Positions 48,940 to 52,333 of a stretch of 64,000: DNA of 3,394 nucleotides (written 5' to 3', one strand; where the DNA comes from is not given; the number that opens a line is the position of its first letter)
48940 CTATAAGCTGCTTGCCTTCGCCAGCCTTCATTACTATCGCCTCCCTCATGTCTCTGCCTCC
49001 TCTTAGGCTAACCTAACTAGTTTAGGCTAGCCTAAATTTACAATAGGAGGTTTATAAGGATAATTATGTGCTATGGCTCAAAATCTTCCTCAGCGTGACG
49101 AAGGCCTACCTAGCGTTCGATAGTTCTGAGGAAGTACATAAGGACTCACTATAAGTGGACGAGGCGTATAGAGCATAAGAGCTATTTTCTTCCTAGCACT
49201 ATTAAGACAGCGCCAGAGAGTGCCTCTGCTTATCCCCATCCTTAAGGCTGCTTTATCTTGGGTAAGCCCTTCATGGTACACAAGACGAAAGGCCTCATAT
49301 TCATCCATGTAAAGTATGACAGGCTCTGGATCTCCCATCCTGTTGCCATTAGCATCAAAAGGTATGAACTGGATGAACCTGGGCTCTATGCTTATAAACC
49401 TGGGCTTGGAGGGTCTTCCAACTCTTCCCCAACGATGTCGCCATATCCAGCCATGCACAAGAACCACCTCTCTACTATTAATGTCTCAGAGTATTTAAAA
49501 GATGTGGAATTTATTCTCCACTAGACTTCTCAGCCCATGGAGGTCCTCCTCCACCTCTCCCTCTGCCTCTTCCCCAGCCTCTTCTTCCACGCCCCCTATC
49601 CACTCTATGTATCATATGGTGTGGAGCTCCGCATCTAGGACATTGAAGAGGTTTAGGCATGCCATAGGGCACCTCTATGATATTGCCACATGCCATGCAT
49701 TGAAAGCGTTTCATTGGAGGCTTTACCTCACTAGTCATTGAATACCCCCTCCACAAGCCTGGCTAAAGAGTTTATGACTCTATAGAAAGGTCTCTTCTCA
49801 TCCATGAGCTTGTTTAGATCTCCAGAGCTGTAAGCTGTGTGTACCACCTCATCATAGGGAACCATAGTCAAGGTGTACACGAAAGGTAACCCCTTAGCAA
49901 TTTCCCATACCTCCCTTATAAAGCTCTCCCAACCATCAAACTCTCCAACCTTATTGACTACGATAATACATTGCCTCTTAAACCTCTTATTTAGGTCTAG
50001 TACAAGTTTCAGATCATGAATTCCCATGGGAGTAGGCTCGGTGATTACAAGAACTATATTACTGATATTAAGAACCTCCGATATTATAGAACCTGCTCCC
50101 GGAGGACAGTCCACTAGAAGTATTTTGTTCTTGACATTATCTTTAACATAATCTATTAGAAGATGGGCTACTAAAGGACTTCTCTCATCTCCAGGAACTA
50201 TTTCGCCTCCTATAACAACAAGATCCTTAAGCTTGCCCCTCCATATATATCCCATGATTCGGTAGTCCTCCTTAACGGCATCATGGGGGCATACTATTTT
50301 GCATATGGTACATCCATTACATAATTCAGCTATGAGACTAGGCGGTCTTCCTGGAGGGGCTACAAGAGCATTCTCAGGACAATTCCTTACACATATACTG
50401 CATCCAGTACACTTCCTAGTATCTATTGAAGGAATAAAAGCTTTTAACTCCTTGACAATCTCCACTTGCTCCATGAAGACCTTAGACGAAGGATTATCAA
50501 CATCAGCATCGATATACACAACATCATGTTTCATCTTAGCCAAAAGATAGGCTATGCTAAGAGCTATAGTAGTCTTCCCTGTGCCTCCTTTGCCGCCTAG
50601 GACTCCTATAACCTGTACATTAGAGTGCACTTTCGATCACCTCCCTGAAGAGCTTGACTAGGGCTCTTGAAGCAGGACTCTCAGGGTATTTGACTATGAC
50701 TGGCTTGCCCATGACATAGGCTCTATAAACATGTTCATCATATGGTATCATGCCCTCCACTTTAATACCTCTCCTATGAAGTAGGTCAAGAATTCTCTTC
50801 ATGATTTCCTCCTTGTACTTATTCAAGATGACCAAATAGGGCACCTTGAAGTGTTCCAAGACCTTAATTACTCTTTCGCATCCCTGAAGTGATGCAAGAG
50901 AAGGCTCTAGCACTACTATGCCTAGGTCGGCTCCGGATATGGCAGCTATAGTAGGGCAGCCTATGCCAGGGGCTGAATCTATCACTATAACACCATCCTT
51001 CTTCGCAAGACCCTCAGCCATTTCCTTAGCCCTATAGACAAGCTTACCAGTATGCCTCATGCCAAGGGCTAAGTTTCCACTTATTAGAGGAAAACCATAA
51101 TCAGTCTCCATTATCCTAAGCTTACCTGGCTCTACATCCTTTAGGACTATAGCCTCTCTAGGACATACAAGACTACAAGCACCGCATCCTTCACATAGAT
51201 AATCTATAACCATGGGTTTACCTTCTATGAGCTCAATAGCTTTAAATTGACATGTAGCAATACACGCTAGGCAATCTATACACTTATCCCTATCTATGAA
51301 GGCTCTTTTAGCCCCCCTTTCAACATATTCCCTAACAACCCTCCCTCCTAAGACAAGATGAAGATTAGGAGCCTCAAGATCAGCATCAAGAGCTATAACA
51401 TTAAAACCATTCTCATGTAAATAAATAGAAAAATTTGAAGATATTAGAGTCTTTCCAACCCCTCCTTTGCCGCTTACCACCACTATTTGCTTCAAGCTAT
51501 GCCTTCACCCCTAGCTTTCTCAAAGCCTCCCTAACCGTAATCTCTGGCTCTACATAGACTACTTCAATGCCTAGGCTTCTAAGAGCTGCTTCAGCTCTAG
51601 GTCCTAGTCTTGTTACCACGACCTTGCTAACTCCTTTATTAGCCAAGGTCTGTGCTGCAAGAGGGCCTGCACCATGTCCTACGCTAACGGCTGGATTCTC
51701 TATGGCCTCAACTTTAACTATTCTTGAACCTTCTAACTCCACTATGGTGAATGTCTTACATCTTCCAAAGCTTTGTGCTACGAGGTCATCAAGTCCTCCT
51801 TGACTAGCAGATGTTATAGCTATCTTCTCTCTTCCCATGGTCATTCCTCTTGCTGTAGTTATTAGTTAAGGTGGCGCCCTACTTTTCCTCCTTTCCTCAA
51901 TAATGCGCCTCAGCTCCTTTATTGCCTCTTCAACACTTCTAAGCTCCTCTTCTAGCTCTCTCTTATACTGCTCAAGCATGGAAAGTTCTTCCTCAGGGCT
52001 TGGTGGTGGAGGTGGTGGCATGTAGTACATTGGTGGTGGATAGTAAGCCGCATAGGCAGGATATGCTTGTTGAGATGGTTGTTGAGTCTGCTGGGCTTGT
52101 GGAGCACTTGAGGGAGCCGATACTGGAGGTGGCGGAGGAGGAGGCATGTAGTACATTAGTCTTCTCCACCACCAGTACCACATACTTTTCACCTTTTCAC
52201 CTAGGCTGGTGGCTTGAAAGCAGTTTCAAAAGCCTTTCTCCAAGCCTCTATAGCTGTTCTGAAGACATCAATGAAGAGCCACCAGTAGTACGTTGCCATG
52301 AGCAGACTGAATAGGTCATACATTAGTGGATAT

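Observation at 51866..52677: Three consecutive Trp/Tyr/Pro-rich micro-ORFs on a CCATGG repeat cluster, with an in-frame TGA between the first two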

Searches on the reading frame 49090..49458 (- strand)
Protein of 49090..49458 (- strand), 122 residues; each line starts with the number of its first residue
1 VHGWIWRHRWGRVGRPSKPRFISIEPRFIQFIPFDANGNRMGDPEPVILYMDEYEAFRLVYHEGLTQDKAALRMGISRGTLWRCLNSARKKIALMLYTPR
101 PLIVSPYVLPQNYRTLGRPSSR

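Call 65: search_protein_families(library=ncbifam, max_evalue=1, proteins=[window:49090-49458:-])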
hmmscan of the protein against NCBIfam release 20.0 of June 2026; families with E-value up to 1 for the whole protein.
window:49090-49458:- (122 aa): 13 families
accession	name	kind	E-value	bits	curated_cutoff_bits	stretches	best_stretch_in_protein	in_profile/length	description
NF003257.0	PRK04217.1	equivalog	2.7e-24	85.4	115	1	9-105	4-99/110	hypothetical protein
TIGR02937.1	sigma70-ECF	superfamily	4.1e-05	23.3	42.9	1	52-94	121-163/165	sigma-70 family RNA polymerase sigma factor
NF053881.1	TransRegDeoRBac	equivalog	0.0025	17.1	420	1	55-91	11-47/311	DNA-binding transcriptional repressor DeoR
NF009192.0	PRK12540.1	equivalog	0.022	14.3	307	1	51-98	114-161/182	RNA polymerase sigma factor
NF033545.0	transpos_IS630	equivalog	0.035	13.5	100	1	58-91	6-39/299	IS630 family transposase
NF004113.0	PRK05602.1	equivalog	0.069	12.7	208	1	55-94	160-199/211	RNA polymerase sigma factor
NF009164.0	PRK12511.1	equivalog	0.089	12.3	185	1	52-91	115-154/182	RNA polymerase sigma factor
NF011953.0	PRK15424.1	equivalog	0.14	10.7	703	1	67-89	513-535/538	propionate catabolism operon regulatory protein PrpR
NF005644.0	PRK07408.1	subfamily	0.18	11.4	261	1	55-96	212-253/258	RNA polymerase sigma factor SigF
TIGR02959.1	SigZ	equivalog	0.19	11.5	168.65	1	53-97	105-149/170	RNA polymerase sigma factor SigZ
NF041236.1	CAS_III-E_sigma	exception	0.2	11.5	100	1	48-93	160-201/206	type III-E CRISPR-associated RpoE-like sigma factor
NF033546.1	transpos_IS21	equivalog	0.22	11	160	1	58-88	2-32/294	IS21 family transposase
TIGR02999.1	Sig-70_X6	subfamily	0.25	11.2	126.15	1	55-93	141-179/183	ECF-type sigma factor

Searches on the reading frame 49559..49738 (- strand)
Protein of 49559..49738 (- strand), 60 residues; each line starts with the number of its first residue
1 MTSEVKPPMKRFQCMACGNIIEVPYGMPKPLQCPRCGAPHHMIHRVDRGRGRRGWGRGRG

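Call 35: search_protein_families(library=pfam, max_evalue=0.1, proteins=[window:49559-49738:-])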
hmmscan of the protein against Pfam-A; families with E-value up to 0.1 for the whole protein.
seq(60 aa): 23 families
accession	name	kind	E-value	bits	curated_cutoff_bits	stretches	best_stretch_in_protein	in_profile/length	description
PF23458.2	DUF7130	-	4.6e-05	23.7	35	1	12-45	54-85/89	Domain of unknown function (DUF7130)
PF09723.15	Zn_ribbon_8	-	0.00025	21.4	34.4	1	8-38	2-34/41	Zinc ribbon domain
PF23548.1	Zn_ribbon_FGT1_2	-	0.00029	20.8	27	1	11-38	2-28/35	FORGETTER1 second zinc ribbon domain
PF06397.17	Desulfoferrod_N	-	0.00064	19.7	23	1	10-23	5-18/36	Desulfoferrodoxin, N-terminal domain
PF08271.17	Zn_Ribbon_TF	-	0.0013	18.7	29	0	32-49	2-18/43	TFIIB zinc-binding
PF23547.1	Zn_ribbon_FGT1_1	-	0.0026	17.7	27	1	11-41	2-31/35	FORGETTER1 first zinc ribbon domain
PF19134.6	DUF5817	-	0.0035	17.7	31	1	14-42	6-33/57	Domain of unknown function (DUF5817)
PF12773.13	DZR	-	0.0043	17.6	27.3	1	11-44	12-38/45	Double zinc ribbon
PF17207.9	MCM_OB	-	0.0063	16.7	24.8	1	2-44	23-67/126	MCM OB domain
PF12760.12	Zn_ribbon_IS1595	-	0.0069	16.8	25.4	0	31-42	19-31/46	Transposase zinc-ribbon domain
PF01155.25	HypA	-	0.0073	16.8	28.9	1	9-43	68-99/112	Hydrogenase/urease nickel incorporation, metallochaperone, hypA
PF23455.1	DUF7129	-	0.0093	16.1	30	1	7-38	7-35/45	Domain of unknown function (DUF7129)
PF13248.11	Zn_ribbon_3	-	0.0099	15.8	27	0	32-39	4-11/26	zinc-ribbon domain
PF05129.18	Zn_ribbon_Elf1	-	0.012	16.1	29.8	0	27-50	19-42/79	Transcription elongation factor Elf1 like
PF04810.20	zf-Sec23_Sec24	-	0.013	15.9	25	0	7-24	19-36/39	Sec23/Sec24 zinc finger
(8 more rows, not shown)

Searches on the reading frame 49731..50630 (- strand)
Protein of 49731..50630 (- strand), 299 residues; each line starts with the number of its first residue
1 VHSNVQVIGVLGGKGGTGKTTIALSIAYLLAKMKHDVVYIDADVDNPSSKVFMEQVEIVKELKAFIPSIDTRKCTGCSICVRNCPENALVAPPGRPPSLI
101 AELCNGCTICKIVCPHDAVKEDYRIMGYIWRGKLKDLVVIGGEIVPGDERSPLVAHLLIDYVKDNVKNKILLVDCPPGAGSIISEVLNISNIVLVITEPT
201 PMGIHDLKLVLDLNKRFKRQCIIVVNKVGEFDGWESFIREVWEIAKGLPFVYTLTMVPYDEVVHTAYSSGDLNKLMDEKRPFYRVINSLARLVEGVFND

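Call 7: search_protein_families(library=pfam, max_evalue=1, proteins=[window:49731-50630:-])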
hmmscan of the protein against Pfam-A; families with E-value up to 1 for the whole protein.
window:49731-50630:- (299 aa): 41 families (the best 25 are shown)
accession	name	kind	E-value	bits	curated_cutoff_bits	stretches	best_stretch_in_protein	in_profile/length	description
PF01656.29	CbiA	-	2.7e-15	56.9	25.4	1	9-271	2-123/125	CobQ/CobB/MinD/ParA nucleotide binding domain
PF10609.15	ParA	-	9.1e-14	51.9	27.1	2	6-57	4-55/246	NUBPL iron-transfer P-loop NTPase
PF13614.12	AAA_31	-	1.4e-12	48.3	27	2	6-64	2-61/177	AAA domain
PF00037.32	Fer4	-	3.1e-11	43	21.1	2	68-89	2-23/24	4Fe-4S binding domain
PF12837.12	Fer4_6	-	1.1e-08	35.1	25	2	66-89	1-24/24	4Fe-4S binding domain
PF12797.12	Fer4_2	-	1.3e-07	31.6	24.5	2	67-86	3-22/22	4Fe-4S binding domain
PF14697.11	Fer4_21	-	1.9e-07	31.6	35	2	68-119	2-57/59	4Fe-4S dicluster domain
PF13187.11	Fer4_9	-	7.8e-07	29.5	27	1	73-118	1-51/52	4Fe-4S dicluster domain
PF12838.12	Fer4_7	-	1e-06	29.5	27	1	73-118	1-52/52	4Fe-4S dicluster domain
PF13484.11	Fer4_16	-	2.9e-06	28.4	30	2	73-92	1-20/66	4Fe-4S double cluster binding domain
PF02374.21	ArsA_ATPase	-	3.9e-06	26.7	24.3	1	10-44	5-39/305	Anion-transporting ATPase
PF13237.11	Fer4_10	-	8.4e-06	26.1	25.5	2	67-115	2-53/53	4Fe-4S dicluster domain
PF09140.17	MipZ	-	0.00017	21.4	20.7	1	10-56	5-51/262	ATPase MipZ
PF06564.18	CBP_BcsQ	-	0.00028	20.9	21.3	1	6-46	2-42/234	Cellulose biosynthesis protein BcsQ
PF25199.1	nSTAND_NTPase5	-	0.00047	20.4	34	1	10-51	45-87/145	Novel STAND NTPase 5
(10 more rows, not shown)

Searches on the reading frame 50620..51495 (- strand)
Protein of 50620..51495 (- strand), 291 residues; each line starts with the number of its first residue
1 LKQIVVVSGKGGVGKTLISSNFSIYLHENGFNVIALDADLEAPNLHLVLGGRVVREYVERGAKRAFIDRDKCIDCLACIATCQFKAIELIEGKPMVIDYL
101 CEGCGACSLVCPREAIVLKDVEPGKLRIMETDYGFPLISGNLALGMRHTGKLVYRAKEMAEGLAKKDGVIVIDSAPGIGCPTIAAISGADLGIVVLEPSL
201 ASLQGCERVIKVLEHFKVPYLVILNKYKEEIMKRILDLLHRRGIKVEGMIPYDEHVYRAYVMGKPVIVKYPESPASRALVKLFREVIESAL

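Call 7: search_protein_families(library=pfam, max_evalue=1, proteins=[window:50620-51495:-])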
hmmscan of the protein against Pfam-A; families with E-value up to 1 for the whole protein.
window:50620-51495:- (291 aa): 30 families (the best 25 are shown)
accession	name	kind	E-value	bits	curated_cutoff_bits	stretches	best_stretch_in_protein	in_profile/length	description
PF01656.29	CbiA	-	1.4e-18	67.5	25.4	1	4-266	1-125/125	CobQ/CobB/MinD/ParA nucleotide binding domain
PF10609.15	ParA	-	1.9e-16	60.7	27.1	2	2-52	4-54/246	NUBPL iron-transfer P-loop NTPase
PF13614.12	AAA_31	-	4.6e-13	49.9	27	1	1-217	1-168/177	AAA domain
PF00037.32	Fer4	-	1.3e-10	41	21.1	2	97-116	4-23/24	4Fe-4S binding domain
PF12838.12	Fer4_7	-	3.9e-10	40.5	27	2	101-124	2-25/52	4Fe-4S dicluster domain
PF14697.11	Fer4_21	-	1.1e-09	38.7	35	1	65-116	1-57/59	4Fe-4S dicluster domain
PF02374.21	ArsA_ATPase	-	1.8e-07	31.1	24.3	1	3-39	2-38/305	Anion-transporting ATPase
PF13187.11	Fer4_9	-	6.9e-07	29.6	27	1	71-116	1-52/52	4Fe-4S dicluster domain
PF00142.24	Fer4_NifH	-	1.7e-06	28.2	25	1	4-63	2-61/271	4Fe-4S iron sulfur cluster binding proteins, NifH/frxC family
PF12797.12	Fer4_2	-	1.9e-06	27.9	24.5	2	65-82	3-20/22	4Fe-4S binding domain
PF12837.12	Fer4_6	-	4.4e-06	26.8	25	2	67-87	4-24/24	4Fe-4S binding domain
PF13237.11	Fer4_10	-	7.1e-06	26.3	25.5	2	66-112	3-53/53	4Fe-4S dicluster domain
PF20720.3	nSTAND3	-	9.7e-06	25.8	27.2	1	2-39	17-53/155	Novel STAND NTPase 3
PF13484.11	Fer4_16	-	7.6e-05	23.9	30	1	101-122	2-25/66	4Fe-4S double cluster binding domain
PF25160.1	LdpA_Fe-S-bd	-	0.00052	20.2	27.6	1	77-117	8-44/49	LdpA Fe-S cluster-binding domain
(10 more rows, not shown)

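Call 65: search_protein_families(library=ncbifam, max_evalue=1, proteins=[window:50620-51495:-])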
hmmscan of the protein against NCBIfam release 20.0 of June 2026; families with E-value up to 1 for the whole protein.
window:50620-51495:- (291 aa): 126 families (the best 25 are shown)
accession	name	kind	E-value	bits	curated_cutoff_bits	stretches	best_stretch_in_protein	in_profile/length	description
TIGR01969.1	minD_arch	subfamily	9.6e-30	103.6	201.75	2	154-287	96-231/251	cell division ATPase MinD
TIGR01968.1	minD_bact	equivalog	1.6e-25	90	212.9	2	157-281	102-231/261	septum site-determining protein MinD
NF041136.1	MrpORP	equivalog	4.3e-15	55.8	450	2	2-50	6-54/365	iron-sulfur cluster carrier protein MrpORP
NF008079.0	PRK10818.1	equivalog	7.1e-14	51.8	508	3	3-59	4-62/270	septum site-determining protein MinD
NF041546.1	ParA_partition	equivalog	1.1e-12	47.9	180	2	158-284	68-202/203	ParA family partition ATPase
NF040770.1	hetero_SS_HdrA2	exception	1.6e-12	46.4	1100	1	58-121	565-628/777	CoB-CoM heterodisulfide reductase HdrA2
NF038196.1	ferrodoxin_EFR1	subfamily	2.1e-12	47.6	75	1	62-125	176-238/242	EFR1 family ferrodoxin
NF047398.1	AAA_KGGVGR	domain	1.3e-11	45.2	90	1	2-50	3-51/190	KGGVGR-motif variant AAA ATPase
TIGR03371.1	cellulose_yhjQ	equivalog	2.6e-11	43.5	157.85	2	1-41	1-41/246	cellulose biosynthesis protein BcsQ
TIGR03294.1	FrhG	equivalog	1e-10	41.7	245.5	1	62-115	166-219/228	coenzyme F420 hydrogenase subunit gamma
TIGR02179.1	PorD_KorD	subfamily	2.8e-10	40.2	60.05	1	64-118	19-74/78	2-oxoacid:acceptor oxidoreductase, delta subunit, pyruvate/2-ketoisovalerate family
NF040684.1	PorD_Arch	equivalog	1.9e-09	37.5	120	1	64-118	26-81/85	pyruvate synthase subunit PorD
NF041891.1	hdrA_Methbact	equivalog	2.8e-09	35.7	1300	1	59-120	561-622/762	ferredoxin:CoB-CoM heterodisulfide reductase subunit HdrA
TIGR02700.1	flavo_MJ0208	hypoth_equivalog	6.5e-09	35.4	251.35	1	66-117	144-195/234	dihydromethanopterin reductase (acceptor)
NF008669.0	PRK11670.1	equivalog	8.6e-09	34.8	348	1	4-55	110-161/369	iron-sulfur cluster carrier protein ApbC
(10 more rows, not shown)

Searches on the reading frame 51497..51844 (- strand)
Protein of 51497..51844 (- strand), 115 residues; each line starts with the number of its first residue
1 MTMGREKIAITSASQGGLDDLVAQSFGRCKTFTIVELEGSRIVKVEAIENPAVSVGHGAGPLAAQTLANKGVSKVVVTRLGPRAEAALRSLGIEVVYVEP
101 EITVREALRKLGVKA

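Call 7: search_protein_families(library=pfam, max_evalue=1, proteins=[window:51497-51844:-])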
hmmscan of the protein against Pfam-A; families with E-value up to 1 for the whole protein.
window:51497-51844:- (115 aa): 4 families
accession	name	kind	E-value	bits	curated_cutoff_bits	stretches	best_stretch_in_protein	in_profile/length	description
PF02579.22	Nitro_FeMo-Co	-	7e-20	71.6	26.3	1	19-111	2-92/94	Dinitrogenase iron-molybdenum cofactor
PF00107.32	ADH_zinc_N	-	0.036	14.5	31.8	1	60-111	3-53/129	Zinc-binding dehydrogenase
PF01494.25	FAD_binding_3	-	0.067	12.8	22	1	58-98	11-50/349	FAD binding domain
PF02602.20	HEM4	-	0.075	12.6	27.5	1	71-105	193-227/231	Uroporphyrinogen-III synthase HemD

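Call 59: search_solved_structures(query=window:51497-51844:-, max_evalue=0.001)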
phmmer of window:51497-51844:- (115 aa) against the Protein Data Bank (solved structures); distinct sequences matched with E-value up to 0.001: 6.
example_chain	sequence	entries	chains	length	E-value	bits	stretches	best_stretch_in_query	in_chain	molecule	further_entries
1eo1_A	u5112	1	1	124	8.6e-14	54.8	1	7-108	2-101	HYPOTHETICAL PROTEIN MTH1175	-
2wfb_A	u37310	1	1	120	1.3e-11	47.8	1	6-110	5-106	PUTATIVE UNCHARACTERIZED PROTEIN ORP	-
1rdu_A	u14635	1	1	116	5.5e-09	39.4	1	7-108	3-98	conserved hypothetical protein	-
1t3v_A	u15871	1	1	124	1.5e-07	34.8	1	8-97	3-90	conserved hypothetical protein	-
1o13_A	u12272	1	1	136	1.6e-07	34.7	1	8-97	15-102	probable NifB protein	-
2yx6_A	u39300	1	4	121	6e-07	32.8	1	7-96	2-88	Hypothetical protein PH0822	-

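Call 65: search_protein_families(library=ncbifam, max_evalue=1, proteins=[window:51497-51844:-])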
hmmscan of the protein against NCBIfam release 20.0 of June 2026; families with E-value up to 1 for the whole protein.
window:51497-51844:- (115 aa): 3 families
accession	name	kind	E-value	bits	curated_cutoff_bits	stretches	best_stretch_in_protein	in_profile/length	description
NF041136.1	MrpORP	equivalog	2.2e-10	40.3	450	1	7-107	266-356/365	iron-sulfur cluster carrier protein MrpORP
TIGR02663.1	nifX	equivalog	0.009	16.4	112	1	7-111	2-103/119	nitrogen fixation protein NifX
NF011527.0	PRK14968.1-1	equivalog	0.041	13.6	242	1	49-97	35-82/192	putative methyltransferase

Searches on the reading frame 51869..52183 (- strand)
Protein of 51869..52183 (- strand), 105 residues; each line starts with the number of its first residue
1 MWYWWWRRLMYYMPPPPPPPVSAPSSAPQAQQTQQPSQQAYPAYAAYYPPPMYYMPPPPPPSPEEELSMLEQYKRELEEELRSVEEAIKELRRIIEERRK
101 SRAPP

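Call 7: search_protein_families(library=pfam, max_evalue=1, proteins=[window:51869-52183:-])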
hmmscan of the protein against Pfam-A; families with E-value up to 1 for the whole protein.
seq(105 aa): 5 families
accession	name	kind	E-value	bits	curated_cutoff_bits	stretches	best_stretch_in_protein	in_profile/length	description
PF17253.7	DUF5320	-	0.0001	23.8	27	1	51-91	62-99/99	Family of unknown function (DUF5320)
PF09177.16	STX6_10_61_N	-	0.05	14.6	29.4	1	68-96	37-65/99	Syntaxin 6/10/61, N-terminal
PF01920.25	Prefoldin_2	-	0.071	13.5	27.6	1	65-98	12-45/106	Prefoldin subunit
PF17082.10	Spc29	-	0.15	12.3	31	1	45-100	89-146/245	Spindle Pole Component 29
PF03791.18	KNOX2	-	0.24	11.4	27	1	68-94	17-40/48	KNOX2 domain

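Call 65: search_protein_families(library=ncbifam, max_evalue=1, proteins=[window:51869-52183:-])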
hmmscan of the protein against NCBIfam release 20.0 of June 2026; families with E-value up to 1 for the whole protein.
seq(105 aa): 2 families
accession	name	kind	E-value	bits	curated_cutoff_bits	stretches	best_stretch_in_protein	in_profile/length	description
TIGR02794.1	tolA_full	equivalog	0.0027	17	59.45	1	16-94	31-105/362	cell envelope integrity protein TolA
NF045487.1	ASRP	equivalog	0.12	11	300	1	65-100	149-184/593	archaea-specific SMC-related protein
